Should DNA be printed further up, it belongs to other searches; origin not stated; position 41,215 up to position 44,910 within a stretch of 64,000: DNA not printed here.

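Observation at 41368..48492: PLD-nuclease-SNF2 helicase fusion paired with a PglX/DrmMI-like adenine methyltransferase: a reduced, fused DISARM/BREX-like module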

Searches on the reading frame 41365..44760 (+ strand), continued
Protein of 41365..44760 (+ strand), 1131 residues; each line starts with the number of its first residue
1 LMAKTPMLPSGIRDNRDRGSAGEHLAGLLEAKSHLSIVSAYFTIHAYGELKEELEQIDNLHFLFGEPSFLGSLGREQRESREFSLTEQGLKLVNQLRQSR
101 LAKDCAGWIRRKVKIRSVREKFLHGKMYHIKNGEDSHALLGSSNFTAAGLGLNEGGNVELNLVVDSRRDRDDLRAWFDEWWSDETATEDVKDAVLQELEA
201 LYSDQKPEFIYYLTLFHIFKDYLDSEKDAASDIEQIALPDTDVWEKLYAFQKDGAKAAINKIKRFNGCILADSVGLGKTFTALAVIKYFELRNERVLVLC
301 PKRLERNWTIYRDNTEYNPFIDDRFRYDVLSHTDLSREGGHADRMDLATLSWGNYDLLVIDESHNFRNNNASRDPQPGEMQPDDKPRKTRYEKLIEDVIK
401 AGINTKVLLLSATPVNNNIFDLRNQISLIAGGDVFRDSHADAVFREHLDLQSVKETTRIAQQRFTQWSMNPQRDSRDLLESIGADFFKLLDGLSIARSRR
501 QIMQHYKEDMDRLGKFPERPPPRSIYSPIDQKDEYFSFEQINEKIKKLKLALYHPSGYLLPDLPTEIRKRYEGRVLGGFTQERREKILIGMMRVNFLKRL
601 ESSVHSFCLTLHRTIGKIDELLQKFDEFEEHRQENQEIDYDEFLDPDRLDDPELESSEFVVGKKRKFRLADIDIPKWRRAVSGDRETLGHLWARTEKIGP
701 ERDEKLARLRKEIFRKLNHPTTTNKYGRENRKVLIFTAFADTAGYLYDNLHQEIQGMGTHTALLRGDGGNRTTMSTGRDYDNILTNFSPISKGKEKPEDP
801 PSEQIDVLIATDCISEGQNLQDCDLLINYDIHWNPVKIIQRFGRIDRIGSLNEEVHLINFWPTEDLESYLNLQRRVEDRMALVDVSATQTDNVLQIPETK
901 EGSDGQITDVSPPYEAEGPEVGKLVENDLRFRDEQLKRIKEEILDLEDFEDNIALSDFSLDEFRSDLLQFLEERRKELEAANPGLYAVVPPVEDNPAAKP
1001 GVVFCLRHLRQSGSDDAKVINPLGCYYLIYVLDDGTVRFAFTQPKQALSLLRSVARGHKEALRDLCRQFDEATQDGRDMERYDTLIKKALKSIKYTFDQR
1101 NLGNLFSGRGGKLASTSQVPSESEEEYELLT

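Call 32: find_related_loci(query=A1, collection=genome_contigs, flank=10000)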
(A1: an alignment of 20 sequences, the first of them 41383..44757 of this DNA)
Query A1 (1125 aa) in genome_contigs; peptide patterns used: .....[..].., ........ (x = any residue, [..] = any of these).
600 stretches matched a pattern (row limit reached: there are more); 592 encode a relative of the query (tblastn E <= 1e-3); the best 80 are kept; 80 distinct loci.
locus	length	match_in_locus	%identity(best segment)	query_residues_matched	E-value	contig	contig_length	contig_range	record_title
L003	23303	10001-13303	57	4-1125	0e+0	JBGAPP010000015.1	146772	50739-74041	MAG: Chthoniobacteraceae bacterium isolate MAG_AAO_H10.22 AAOH10-22_opera_contig_593, whole genome shotgun sequence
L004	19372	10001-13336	55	1-1125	0e+0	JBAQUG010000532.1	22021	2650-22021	MAG: Victivallales bacterium isolate MFD12006_ilm_asm_bin38 k127_94949, whole genome shotgun sequence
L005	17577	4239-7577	55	4-1125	0e+0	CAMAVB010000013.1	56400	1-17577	MAG: Candidatus Kuenenia stuttgartiensis isolate LH-05nov19-79 genome assembly, contig: LH-05nov19-C876, whole genome sh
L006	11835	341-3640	56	4-1125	0e+0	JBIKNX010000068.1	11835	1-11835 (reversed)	MAG: Luteolibacter sp. isolate ME2014-10-16_3300042505_group5_bin11 Rohwer_bin2731_scaffold_950_c1, whole genome shotgun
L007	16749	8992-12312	54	4-1125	0e+0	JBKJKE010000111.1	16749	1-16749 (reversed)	MAG: Limisphaerales bacterium isolate ant_bin.228 k117_4135805, whole genome shotgun sequence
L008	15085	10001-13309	53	4-1125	0e+0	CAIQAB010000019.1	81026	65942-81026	MAG: uncultured Verrucomicrobia bacterium isolate Ki3-D1_bin-0330 genome assembly, contig: bin-0330:19/34, whole genome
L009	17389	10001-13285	52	2-1125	0e+0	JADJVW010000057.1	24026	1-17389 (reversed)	MAG: Candidatus Caldilinea saccharophila isolate Hjor_MAXAC.079_sub tig00041836-10-238650, whole genome shotgun sequence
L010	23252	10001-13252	50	5-1125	0e+0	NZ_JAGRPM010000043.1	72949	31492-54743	MAG: Rhodoblastus sp. isolate BP08 k141_11665, whole genome shotgun sequence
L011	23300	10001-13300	52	2-1125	0e+0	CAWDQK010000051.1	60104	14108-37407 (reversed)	MAG: uncultured Verrucomicrobiae bacterium isolate MFD01689.bin.2.50 genome assembly, contig: contig_56070, whole genome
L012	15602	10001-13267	50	4-1125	0e+0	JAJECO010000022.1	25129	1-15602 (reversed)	MAG: Candidatus Poribacteria bacterium isolate jk18xAbins.25 k141_322264, whole genome shotgun sequence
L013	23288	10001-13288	52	4-1125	0e+0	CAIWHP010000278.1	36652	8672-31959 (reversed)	MAG: uncultured Lentisphaerae bacterium isolate Loclat_bin-07389 genome assembly, contig: bin-07389:278/280, whole genom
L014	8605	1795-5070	51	4-1125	0e+0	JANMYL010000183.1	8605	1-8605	MAG: Akkermansiaceae bacterium isolate OTE_8_metabat_330 OTE_8_k141_4238887, whole genome shotgun sequence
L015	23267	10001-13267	49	2-1125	0e+0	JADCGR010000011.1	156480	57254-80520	MAG: Curvibacter sp. isolate M022S1SP1A37QC M022S1_11, whole genome shotgun sequence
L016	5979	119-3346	51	4-1107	0e+0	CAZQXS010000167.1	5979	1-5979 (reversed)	MAG TPA_asm: uncultured Pseudomonadota bacterium isolate SRP077602_co9_466 genome assembly, contig: NODE_21489_length_59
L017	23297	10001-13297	49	4-1125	0e+0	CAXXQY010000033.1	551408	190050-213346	MAG: bacterium isolate 57a1b92f-bc4a-4fd6-9813-ca89f61bdd80 genome assembly, contig: contig_33, whole genome shotgun seq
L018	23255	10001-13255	49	4-1125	0e+0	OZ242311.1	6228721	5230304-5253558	MAG: Candidatus Latescibacterota bacterium isolate bccf755e-c1ee-4055-8c2e-878efcd7d1d4 genome assembly, chromosome: 1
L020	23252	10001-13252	50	4-1125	0e+0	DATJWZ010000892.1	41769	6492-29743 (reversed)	MAG TPA_asm: Candidatus Eisenbacteria bacterium isolate SMAG_U15113 k141_1333205, whole genome shotgun sequence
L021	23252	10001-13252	50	4-1125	0e+0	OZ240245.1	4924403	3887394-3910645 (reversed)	MAG: Candidatus Poribacteria bacterium isolate dca23892-4e13-4299-a543-0851fd76b4fe genome assembly, chromosome: 1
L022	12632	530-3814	50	4-1125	0e+0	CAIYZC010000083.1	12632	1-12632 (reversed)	MAG: uncultured Pedosphaera sp. isolate Umea_bin-10158 genome assembly, contig: bin-10158:083/870, whole genome shotgun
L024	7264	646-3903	48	3-1125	0e+0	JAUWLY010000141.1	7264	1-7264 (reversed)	MAG: Candidatus Stahlbacteria bacterium isolate CSMAG_2384 CSMAG_2384_k141_1575262_length_7264_cov_5.0000, whole genome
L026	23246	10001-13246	49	4-1125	0e+0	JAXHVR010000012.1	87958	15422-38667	MAG: Cyanobacteriota bacterium isolate MAG82_tar_biofilm MAG82_12, whole genome shotgun sequence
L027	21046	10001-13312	48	4-1125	0e+0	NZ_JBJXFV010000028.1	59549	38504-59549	MAG: Prosthecobacter sp. isolate F1F2.bin.412 k127_6169785, whole genome shotgun sequence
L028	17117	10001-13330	48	1-1125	0e+0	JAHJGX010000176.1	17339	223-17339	MAG: bacterium isolate Modern_marine_glass_biofilm.mb.88 Modern_marine_glas.mb.88_k141_678818, whole genome shotgun sequ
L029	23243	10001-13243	49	4-1125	0e+0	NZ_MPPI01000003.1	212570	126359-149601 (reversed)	Phormidesmis priestleyi ULC007 A3_5_len_212570, whole genome shotgun sequence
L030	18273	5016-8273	49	2-1125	0e+0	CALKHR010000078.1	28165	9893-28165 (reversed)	MAG TPA_asm: uncultured Roseiflexaceae bacterium isolate SRR5251193_bin.39_CONCOCT_v1.1_MAG genome assembly, contig: ERZ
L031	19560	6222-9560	47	2-1125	0e+0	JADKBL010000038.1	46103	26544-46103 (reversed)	MAG: Bacteroidetes bacterium isolate Mari_18-Q3-R65-66_MAXAC.224 tig00027389-10-461670, whole genome shotgun sequence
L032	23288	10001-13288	49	4-1125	0e+0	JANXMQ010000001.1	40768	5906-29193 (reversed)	MAG: Akkermansiaceae bacterium isolate 337R_concoct_304 337R_k141_1052384, whole genome shotgun sequence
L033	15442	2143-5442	48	4-1125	0e+0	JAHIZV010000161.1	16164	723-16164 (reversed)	MAG: Verrucomicrobia bacterium isolate Modern_marine.mb.194 Modern_marine.mb.194_k141_1708931, whole genome shotgun sequ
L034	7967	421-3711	48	4-1125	0e+0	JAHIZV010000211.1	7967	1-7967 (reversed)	MAG: Verrucomicrobia bacterium isolate Modern_marine.mb.194 Modern_marine.mb.194_k141_2174551, whole genome shotgun sequ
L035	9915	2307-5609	48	1-1125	0e+0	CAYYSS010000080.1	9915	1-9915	MAG TPA_asm: uncultured Nitrospirota bacterium isolate binchicken_co172_104 genome assembly, contig: NODE_6215_length_99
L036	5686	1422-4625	47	4-1125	0e+0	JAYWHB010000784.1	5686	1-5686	MAG: Deinococcales bacterium isolate GLR68_GL53_UP_2_concoct_156 GLR68_GL53_UP_2_concoct_156_783, whole genome shotgun s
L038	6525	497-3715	46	2-1125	0e+0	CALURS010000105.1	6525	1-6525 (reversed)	MAG: Candidatus Gastranaerophilales bacterium isolate BRZ_SF__bin12 genome assembly, contig: BRZ_SF__NODE_18747_length_6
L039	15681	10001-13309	46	2-1125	0e+0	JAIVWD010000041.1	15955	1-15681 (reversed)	MAG: Deltaproteobacteria bacterium isolate HYP3_UM_29 NODE_433_length_15955_cov_0.993493, whole genome shotgun sequence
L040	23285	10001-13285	48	4-1125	0e+0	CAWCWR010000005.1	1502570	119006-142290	MAG: uncultured Phycisphaeraceae bacterium isolate MFD03250.bin.2.15 genome assembly, contig: contig_3872, whole genome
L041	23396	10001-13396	45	1-1125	0e+0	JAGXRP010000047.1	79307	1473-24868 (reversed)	MAG: Desulfobulbaceae bacterium isolate CROMO_A_116 c_000000564133, whole genome shotgun sequence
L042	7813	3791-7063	47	4-1125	0e+0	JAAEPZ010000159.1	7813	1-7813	MAG: bacterium isolate Gpa_5 GpaG_CONTIG783780, whole genome shotgun sequence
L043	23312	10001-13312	46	4-1125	0e+0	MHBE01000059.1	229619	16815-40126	MAG: Lentisphaerae bacterium GWF2_38_69 gwf2_scaffold_72, whole genome shotgun sequence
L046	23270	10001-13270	51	2-1125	0e+0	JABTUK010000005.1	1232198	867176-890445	MAG: Anaerolineales bacterium isolate H5_CFX5 seq005, whole genome shotgun sequence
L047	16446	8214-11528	46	2-1125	0e+0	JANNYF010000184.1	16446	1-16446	MAG: Blastocatellia bacterium isolate VAR_34_concoct_43 VAR_34_k141_42301, whole genome shotgun sequence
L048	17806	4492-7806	46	4-1125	0e+0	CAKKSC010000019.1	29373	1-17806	Desulfuromonadales bacterium isolate Hainich-H52-bin013-1 genome assembly, contig: H52-bin013_1_Hain_H52_02um_R1_455_len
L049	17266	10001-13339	45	2-1125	0e+0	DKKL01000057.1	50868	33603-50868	MAG TPA_asm: Ignavibacteria bacterium UBA6667 UBA6667_contig_8212, whole genome shotgun sequence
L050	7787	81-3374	46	4-1125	0e+0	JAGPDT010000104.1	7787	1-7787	MAG: Flavobacteriales bacterium isolate Gw_SlAct_bin_418 Gw_SlAct_34451_length_7787_cov_18.710836, whole genome shotgun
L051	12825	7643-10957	45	4-1125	0e+0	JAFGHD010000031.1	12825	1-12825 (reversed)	MAG: Bacteroidales bacterium isolate Zod_Metabat.1433 k87_1174559, whole genome shotgun sequence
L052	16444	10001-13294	44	2-1125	0e+0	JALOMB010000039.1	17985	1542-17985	MAG: Chitinophagales bacterium isolate Prado040 scaffold_4600, whole genome shotgun sequence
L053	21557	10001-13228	47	4-1125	0e+0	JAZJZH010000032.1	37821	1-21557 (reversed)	MAG: Pseudomonadota bacterium isolate ADI_H2L1_1_122_18_3-bin016_1 ADIH2L11_B016_1_000000000032, whole genome shotgun se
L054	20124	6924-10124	46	4-1125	0e+0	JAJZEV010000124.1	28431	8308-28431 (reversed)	MAG: Proteobacteria bacterium isolate LL2.bin50 NODE_1457_length_28431_cov_7.80459, whole genome shotgun sequence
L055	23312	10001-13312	45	4-1125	0e+0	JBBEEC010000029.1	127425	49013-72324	MAG: Bacteroidota bacterium isolate LejiaF_53_86 Lejia_F_213_length_127425_cov_51, whole genome shotgun sequence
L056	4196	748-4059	45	5-1125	0e+0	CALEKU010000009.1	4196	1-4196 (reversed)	MAG TPA_asm: uncultured Armatimonadetes bacterium isolate SRR4028131_bin.12_CONCOCT_v1.1_MAG genome assembly, contig: ER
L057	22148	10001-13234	45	2-1125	0e+0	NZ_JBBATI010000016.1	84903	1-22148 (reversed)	MAG: Novosphingobium sp. isolate EUL_267 ctg16-EUL_267, whole genome shotgun sequence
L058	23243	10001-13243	46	6-1125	0e+0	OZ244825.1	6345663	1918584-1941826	MAG: Candidatus Poribacteria bacterium isolate 9ee73198-b11f-455e-92bc-43fc746e3fb5 genome assembly, chromosome: 1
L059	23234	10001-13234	46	4-1125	0e+0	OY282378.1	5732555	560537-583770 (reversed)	MAG: uncultured Gammaproteobacteria bacterium genome assembly, chromosome: 1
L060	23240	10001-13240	44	2-1125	0e+0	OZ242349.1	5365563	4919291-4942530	MAG: Candidatus Poribacteria bacterium isolate e367748c-ea16-458c-b08a-e5b385d280ea genome assembly, chromosome: 1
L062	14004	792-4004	45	4-1125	0e+0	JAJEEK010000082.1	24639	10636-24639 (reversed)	MAG: Candidatus Poribacteria bacterium isolate p16x34bins.28 k141_89081, whole genome shotgun sequence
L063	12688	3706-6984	44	4-1125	0e+0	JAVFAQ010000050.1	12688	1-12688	MAG: Flavobacteriales bacterium isolate BF4_95 NODE_15810_length_12688_cov_3.626224_Biofilm4, whole genome shotgun seque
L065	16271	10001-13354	44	1-1125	0e+0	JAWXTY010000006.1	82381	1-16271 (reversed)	MAG: Opitutales bacterium isolate FM_35_G125_V NODE_63_length_82382_cov_5.441193, whole genome shotgun sequence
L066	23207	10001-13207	42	8-1125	0e+0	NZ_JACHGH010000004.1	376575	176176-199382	Salirhabdus euzebyi strain DSM 19612 Ga0415341_04, whole genome shotgun sequence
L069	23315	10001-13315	55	4-1125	0e+0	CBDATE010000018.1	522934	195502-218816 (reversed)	MAG: Pseudomonadales bacterium isolate 40c7c641-fdde-4285-8669-8a9dfa060398 genome assembly, contig: contig_18, whole ge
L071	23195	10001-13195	43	6-1125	0e+0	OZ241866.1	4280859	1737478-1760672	MAG: Chloroflexota bacterium isolate 648bf299-2263-4cbe-a927-b722e8dafbdb genome assembly, chromosome: 1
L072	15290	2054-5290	41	1-1125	0e+0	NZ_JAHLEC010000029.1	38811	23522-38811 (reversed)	Clostridium psychrophilum strain DSM 14207 contig00029, whole genome shotgun sequence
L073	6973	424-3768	42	1-1125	0e+0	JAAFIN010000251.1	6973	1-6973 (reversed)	MAG: Cytophagales bacterium isolate bin16.concoct.ball.085 WN_Cytophagales_8_scaffold_251, whole genome shotgun sequence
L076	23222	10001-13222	44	6-1125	0e+0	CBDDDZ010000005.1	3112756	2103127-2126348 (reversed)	MAG: Candidatus Latescibacterota bacterium isolate 2fef8444-24d4-470e-a0f0-8c307ac56c94 genome assembly, contig: contig_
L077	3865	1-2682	49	193-1125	0e+0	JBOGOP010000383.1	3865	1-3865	MAG: Pyrinomonadaceae bacterium isolate SE1493_metabat2.bin.15 NODE_4159_length_3865_cov_1.013911, whole genome shotgun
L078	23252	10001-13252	45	4-1125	0e+0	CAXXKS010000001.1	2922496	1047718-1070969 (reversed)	MAG: Alphaproteobacteria bacterium isolate 9bb74b87-2c64-497b-9104-8e9834e062e5 genome assembly, contig: contig_1, whole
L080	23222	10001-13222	43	4-1125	0e+0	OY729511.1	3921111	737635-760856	MAG: Candidatus Binatia bacterium isolate 9e32f69c-91e7-4ea3-9a30-d9bf58b5a9ec genome assembly, chromosome: 1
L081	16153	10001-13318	49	4-1125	0e+0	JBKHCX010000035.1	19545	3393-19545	MAG: Puniceicoccaceae bacterium isolate D1M03_19 NODE_1470_length_19545_cov_9.071113, whole genome shotgun sequence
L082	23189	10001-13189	42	6-1125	0e+0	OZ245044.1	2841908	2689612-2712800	MAG: Dehalococcoidia bacterium isolate 2d514a54-0524-4205-b749-13ef71272d1d genome assembly, chromosome: 1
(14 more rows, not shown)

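Call 38: search_solved_structures(query=A1, max_evalue=0.001)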
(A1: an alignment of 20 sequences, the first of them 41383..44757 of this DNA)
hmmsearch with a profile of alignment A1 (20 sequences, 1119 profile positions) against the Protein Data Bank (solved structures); distinct sequences matched with E-value up to 0.001: 39.
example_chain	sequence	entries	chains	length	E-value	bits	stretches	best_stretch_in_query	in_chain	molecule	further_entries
8so8_A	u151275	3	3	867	1e-11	46.4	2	782-846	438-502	RNA polymerase-associated protein RapA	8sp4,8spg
6bog_A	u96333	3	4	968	1.4e-11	46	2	782-846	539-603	RNA polymerase-associated protein RapA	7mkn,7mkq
7m8e_F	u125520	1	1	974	1.4e-11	46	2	782-846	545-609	RNA polymerase-associated protein RapA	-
4s20_K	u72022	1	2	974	1.4e-11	46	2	782-846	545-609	RNA polymerase-associated protein RapA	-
8t0l_F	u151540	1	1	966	2e-10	42.2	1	269-371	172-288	RNA polymerase-associated protein RapA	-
1hv8_A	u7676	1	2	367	2e-08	35.5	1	787-861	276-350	PUTATIVE ATP-DEPENDENT RNA HELICASE MJ0669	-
6ne3_W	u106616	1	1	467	5.6e-08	34.1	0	245-425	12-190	SWI/SNF-related matrix-associated actin-dependent regulator of chromatin subfamily A membe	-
6iy2_O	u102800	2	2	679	7.5e-08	33.7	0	797-864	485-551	Transcription regulatory protein SNF2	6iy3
5x0x_O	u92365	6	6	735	9.5e-08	33.3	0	797-864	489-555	Transcription regulatory protein SNF2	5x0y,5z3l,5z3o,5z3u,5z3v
6vzg_K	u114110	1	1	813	1.2e-07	33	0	798-853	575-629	Nuclear protein STH1/NPS1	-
6vz4_K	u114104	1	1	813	1.2e-07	33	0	798-853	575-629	Nuclear protein STH1/NPS1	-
5hzr_A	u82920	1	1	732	1.5e-07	32.7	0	802-887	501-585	SNF2-family ATP dependent chromatin remodeling factor like protein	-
7otq_K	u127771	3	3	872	2.7e-07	31.8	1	247-310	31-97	Chromodomain-helicase-DNA-binding protein 1-like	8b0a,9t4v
7epu_B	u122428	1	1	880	2.8e-07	31.8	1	247-310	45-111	Chromodomain-helicase-DNA-binding protein 1-like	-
7enn_K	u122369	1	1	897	2.9e-07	31.7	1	247-310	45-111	Chromodomain-helicase-DNA-binding protein 1-like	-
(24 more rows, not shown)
